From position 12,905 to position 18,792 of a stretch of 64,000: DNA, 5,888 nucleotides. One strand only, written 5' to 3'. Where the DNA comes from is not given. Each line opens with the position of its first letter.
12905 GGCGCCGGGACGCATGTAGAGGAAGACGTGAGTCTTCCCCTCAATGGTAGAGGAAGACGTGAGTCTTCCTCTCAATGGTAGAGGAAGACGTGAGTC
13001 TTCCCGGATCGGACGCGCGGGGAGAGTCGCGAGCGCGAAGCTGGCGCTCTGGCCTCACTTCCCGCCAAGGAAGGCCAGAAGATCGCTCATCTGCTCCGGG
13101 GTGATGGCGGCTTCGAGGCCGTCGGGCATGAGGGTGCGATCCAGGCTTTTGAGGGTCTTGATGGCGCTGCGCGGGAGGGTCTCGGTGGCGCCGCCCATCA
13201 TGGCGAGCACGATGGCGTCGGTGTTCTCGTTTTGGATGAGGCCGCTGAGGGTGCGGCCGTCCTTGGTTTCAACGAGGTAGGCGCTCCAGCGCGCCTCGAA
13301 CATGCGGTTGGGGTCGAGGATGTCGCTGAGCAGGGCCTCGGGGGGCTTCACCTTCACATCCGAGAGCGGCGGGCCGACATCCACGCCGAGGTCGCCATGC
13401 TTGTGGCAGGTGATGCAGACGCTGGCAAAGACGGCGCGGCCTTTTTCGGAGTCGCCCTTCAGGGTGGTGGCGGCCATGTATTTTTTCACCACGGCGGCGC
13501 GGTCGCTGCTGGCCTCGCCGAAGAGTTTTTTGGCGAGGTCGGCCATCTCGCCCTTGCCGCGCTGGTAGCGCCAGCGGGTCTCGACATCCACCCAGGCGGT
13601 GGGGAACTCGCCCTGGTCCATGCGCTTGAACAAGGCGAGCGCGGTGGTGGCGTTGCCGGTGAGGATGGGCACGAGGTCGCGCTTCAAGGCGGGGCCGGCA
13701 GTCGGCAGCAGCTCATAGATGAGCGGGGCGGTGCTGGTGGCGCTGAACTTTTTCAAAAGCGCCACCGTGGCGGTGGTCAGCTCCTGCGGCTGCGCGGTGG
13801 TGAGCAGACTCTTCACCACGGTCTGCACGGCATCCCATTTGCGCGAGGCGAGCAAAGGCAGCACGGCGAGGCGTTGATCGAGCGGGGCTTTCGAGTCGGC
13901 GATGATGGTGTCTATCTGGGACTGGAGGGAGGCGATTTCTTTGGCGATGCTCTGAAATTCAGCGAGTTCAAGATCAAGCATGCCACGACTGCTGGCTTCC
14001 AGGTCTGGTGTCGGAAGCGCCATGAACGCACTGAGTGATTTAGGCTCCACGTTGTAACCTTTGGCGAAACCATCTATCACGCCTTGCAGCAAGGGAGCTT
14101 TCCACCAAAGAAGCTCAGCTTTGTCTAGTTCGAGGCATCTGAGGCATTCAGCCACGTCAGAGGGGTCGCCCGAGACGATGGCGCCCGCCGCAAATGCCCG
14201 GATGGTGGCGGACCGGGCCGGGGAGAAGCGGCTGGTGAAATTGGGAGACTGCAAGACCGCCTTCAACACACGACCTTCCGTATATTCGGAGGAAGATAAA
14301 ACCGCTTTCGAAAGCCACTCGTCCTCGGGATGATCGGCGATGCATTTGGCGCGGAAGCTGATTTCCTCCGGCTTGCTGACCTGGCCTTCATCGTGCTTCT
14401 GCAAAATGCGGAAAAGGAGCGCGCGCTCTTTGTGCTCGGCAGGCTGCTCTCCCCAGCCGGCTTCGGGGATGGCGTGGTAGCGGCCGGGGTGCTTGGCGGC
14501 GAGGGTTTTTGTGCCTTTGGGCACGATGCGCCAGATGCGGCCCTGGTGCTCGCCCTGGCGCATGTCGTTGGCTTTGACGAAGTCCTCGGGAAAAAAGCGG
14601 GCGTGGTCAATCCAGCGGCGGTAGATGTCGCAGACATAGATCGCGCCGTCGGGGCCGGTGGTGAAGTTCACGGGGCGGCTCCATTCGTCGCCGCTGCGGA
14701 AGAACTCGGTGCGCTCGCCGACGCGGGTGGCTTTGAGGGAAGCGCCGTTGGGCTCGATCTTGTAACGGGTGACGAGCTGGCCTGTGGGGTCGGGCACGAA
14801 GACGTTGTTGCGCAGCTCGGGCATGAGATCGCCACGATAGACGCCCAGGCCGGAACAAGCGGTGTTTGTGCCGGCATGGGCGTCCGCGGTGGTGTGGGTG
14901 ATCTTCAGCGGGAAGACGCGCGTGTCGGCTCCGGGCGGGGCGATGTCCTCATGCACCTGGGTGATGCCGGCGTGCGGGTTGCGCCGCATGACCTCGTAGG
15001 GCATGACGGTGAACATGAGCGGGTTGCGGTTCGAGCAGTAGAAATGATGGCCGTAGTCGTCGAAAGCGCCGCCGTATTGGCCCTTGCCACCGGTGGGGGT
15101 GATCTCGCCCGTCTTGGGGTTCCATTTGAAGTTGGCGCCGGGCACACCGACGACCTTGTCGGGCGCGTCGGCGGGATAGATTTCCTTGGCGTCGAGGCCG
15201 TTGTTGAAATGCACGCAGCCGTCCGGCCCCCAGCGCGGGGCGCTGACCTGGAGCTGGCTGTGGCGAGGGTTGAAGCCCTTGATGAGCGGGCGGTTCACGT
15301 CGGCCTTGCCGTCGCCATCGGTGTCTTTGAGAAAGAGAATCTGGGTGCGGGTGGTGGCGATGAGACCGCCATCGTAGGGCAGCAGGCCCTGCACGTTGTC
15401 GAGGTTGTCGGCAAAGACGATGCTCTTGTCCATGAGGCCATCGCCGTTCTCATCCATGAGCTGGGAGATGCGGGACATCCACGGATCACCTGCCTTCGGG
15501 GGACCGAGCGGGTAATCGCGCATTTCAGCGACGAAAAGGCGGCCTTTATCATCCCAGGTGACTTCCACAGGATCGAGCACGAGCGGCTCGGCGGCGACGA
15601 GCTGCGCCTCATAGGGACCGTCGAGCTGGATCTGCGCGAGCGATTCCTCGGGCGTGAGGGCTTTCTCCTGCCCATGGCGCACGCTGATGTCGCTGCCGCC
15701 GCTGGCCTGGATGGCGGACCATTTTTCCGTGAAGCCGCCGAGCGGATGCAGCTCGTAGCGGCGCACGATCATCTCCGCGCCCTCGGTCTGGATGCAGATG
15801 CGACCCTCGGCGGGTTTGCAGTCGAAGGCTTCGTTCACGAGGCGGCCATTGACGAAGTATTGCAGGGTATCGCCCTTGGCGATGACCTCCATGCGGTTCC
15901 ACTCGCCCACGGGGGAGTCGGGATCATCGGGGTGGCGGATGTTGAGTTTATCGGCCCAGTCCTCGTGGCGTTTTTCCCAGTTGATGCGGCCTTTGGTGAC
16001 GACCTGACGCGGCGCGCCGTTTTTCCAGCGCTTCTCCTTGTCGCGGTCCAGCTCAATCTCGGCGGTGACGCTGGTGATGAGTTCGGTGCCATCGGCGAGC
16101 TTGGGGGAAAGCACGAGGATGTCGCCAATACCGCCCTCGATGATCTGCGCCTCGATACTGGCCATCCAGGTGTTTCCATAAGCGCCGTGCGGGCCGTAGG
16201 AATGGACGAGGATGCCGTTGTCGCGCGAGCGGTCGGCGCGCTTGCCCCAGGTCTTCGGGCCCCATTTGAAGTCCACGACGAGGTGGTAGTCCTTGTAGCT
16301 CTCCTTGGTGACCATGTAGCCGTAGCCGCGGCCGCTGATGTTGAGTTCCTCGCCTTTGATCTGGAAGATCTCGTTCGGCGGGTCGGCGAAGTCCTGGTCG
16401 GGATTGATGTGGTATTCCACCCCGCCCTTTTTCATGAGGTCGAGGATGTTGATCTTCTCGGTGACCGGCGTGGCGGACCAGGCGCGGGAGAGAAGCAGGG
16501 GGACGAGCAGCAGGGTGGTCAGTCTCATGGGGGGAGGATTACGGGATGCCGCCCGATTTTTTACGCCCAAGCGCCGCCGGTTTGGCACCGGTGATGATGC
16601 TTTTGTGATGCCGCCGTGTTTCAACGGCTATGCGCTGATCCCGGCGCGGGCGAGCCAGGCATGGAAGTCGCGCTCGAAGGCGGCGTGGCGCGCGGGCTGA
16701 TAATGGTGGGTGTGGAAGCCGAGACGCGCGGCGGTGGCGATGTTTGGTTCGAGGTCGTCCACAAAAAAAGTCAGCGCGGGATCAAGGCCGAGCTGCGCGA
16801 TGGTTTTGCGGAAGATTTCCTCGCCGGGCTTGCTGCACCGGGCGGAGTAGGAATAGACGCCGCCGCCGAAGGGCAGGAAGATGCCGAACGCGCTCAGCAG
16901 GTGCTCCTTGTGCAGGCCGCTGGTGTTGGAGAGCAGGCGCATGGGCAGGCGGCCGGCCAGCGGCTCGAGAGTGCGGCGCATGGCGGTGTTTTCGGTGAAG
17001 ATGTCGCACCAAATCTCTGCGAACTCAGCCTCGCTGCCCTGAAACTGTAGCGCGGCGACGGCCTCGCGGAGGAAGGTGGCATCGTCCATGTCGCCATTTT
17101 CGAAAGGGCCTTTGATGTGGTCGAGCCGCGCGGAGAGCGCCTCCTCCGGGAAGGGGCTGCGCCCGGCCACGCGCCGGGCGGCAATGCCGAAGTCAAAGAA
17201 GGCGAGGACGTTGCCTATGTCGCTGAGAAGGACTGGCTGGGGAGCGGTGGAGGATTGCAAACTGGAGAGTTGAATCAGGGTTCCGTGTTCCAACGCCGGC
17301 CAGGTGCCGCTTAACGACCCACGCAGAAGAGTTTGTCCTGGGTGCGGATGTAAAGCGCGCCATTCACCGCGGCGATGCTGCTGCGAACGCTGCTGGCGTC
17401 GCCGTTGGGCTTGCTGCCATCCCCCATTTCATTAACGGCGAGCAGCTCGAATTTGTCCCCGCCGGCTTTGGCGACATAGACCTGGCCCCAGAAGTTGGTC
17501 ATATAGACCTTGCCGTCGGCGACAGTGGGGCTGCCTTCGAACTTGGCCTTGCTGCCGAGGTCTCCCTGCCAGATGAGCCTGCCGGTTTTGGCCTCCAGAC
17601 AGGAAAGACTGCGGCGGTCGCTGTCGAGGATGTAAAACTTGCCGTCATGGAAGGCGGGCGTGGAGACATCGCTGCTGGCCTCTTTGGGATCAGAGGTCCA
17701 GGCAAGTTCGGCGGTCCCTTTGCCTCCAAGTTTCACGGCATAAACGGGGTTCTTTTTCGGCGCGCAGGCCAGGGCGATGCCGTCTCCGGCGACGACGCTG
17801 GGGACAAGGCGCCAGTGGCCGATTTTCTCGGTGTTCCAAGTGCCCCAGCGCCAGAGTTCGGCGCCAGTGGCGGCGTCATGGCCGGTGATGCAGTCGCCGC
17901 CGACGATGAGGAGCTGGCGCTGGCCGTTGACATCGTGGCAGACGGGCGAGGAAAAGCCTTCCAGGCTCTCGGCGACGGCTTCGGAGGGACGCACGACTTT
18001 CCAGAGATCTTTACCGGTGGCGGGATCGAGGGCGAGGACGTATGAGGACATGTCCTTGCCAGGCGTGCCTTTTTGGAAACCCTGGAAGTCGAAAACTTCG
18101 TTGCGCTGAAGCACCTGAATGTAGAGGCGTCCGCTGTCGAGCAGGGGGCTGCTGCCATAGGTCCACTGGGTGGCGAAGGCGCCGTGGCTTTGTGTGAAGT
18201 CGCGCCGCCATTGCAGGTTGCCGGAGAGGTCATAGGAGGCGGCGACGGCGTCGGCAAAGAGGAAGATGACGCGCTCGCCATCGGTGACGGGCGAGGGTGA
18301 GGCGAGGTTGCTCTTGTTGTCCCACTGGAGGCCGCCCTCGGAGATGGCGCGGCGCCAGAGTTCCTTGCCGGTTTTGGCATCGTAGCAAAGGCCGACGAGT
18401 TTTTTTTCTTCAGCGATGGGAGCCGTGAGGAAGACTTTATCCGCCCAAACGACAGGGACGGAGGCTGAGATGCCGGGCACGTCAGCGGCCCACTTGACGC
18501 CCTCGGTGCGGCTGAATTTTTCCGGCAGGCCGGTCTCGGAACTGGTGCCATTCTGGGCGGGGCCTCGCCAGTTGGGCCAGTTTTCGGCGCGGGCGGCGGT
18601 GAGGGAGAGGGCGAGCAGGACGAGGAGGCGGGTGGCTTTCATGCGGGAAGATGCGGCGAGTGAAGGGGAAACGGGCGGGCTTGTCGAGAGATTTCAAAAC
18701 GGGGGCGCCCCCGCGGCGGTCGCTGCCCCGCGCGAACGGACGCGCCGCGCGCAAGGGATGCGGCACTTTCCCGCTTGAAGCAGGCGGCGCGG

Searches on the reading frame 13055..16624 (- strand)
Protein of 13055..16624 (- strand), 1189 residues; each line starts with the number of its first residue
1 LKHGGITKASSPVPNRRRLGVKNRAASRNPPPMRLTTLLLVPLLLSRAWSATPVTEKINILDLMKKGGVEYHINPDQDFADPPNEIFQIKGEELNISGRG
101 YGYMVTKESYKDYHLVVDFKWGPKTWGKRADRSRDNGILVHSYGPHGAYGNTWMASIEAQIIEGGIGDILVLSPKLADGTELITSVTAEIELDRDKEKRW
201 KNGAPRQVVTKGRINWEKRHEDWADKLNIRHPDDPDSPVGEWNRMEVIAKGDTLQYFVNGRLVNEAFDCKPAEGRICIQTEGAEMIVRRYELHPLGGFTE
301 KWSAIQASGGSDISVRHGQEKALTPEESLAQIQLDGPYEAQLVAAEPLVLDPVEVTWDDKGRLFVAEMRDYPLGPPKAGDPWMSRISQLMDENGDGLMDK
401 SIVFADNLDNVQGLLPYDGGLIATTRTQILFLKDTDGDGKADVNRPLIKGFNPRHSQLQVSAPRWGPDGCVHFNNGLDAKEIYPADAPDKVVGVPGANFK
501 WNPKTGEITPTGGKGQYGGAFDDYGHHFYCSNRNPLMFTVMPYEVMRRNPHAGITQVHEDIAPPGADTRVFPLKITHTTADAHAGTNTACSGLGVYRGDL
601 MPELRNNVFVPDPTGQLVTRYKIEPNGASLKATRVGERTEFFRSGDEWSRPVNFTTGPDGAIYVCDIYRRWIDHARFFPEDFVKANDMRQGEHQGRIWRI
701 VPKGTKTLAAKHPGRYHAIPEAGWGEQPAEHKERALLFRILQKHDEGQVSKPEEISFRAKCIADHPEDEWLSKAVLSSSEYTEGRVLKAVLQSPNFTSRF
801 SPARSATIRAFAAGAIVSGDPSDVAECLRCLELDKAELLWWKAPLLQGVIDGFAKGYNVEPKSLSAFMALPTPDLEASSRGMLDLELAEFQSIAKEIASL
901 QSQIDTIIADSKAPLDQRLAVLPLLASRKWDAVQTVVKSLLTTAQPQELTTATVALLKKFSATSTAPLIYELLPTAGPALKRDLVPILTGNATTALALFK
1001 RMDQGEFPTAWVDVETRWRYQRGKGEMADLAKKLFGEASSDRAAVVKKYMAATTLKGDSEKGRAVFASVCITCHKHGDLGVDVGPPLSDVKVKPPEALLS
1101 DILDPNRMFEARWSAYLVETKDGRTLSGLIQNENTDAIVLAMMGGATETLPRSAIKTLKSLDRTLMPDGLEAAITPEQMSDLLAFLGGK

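Call 83: search_protein_families(library=pfam, max_evalue=0.00001, proteins=[window:13055-16624:-])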
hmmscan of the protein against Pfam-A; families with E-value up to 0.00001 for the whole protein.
window:13055-16624:- (1189 aa): 2 families
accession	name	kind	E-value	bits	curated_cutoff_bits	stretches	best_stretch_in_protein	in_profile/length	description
PF23500.1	DUF7133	-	1.5e-109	367.3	27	1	325-703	2-384/385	Domain of unknown function (DUF7133)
PF06439.18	3keto-disac_hyd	-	6.9e-21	75.6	26.8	1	89-289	28-183/187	3-keto-disaccharide hydrolase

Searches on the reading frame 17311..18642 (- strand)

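Call 83: search_protein_families(library=pfam, max_evalue=0.00001, proteins=[window:17311-18642:-])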
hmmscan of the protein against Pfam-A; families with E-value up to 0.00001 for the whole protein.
window:17311-18642:- (443 aa): 2 families
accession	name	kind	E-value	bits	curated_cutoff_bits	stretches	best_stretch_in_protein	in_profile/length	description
PF13360.13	PQQ_2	-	4.1e-24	85.9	27.6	2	310-383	12-80/233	Outer membrane protein assembly factor BamB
PF01011.28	PQQ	-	2e-06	27.3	26.7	0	319-367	43-90/595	Glucose/ethanol/alcohol dehydrogenase, beta-propeller domain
